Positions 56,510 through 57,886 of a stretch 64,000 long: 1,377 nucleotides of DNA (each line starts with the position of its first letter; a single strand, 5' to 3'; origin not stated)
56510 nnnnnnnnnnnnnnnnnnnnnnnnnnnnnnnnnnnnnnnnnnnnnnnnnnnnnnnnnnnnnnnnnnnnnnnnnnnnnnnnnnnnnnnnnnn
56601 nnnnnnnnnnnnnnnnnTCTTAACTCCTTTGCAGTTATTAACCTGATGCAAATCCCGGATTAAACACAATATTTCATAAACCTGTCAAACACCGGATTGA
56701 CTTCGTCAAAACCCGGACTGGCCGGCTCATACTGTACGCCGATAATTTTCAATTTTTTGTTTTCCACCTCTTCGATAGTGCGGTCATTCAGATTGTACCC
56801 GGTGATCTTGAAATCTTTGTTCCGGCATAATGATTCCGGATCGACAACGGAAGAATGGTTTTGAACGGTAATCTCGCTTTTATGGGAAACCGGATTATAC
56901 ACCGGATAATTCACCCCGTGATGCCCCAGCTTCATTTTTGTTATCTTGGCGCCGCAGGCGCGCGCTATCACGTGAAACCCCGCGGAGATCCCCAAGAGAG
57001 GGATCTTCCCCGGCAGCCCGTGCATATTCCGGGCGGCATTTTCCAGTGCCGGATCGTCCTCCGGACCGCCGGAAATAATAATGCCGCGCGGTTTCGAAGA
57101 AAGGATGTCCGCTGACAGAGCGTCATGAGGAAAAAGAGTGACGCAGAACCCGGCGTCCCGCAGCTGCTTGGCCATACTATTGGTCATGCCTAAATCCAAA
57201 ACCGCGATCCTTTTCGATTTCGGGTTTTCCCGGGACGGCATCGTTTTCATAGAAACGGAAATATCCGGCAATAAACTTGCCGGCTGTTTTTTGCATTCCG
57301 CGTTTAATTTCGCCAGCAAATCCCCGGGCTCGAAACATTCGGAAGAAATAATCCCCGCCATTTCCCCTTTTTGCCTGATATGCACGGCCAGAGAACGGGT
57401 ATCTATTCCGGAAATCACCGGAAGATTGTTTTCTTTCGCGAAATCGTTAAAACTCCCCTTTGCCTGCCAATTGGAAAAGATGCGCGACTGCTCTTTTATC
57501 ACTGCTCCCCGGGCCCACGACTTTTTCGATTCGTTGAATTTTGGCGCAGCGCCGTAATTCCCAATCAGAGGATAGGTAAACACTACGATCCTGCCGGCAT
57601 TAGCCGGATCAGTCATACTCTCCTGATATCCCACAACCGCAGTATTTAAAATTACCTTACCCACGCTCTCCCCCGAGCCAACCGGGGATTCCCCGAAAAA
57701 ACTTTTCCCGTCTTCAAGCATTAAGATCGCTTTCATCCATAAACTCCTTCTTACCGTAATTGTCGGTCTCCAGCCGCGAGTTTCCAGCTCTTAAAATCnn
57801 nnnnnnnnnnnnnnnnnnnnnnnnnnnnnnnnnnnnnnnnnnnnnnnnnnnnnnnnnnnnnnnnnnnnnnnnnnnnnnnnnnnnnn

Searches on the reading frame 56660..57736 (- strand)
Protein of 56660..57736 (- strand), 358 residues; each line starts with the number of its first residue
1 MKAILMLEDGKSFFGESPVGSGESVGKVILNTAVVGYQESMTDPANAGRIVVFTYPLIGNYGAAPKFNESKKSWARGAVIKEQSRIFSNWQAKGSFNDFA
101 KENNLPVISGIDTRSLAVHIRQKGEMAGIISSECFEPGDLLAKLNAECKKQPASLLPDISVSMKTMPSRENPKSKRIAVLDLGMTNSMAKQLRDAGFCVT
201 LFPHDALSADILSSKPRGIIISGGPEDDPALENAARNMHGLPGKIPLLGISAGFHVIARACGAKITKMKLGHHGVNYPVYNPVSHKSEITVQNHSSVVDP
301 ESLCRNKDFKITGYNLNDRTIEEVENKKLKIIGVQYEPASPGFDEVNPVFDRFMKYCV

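Call 41: search_protein_families(library=pfam, proteins=[window:56660-57736:-], max_evalue=0.00001)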
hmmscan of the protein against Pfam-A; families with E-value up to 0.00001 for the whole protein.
window:56660-57736:- (358 aa): 2 families
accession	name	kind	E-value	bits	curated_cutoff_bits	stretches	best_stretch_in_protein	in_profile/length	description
PF00988.28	CPSase_sm_chain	-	3.4e-41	140.4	27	1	5-130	1-126/126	Carbamoyl-phosphate synthase small chain, CPSase domain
PF00117.34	GATase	-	3.5e-30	105.5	22.8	1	179-340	2-173/190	Glutamine amidotransferase class-I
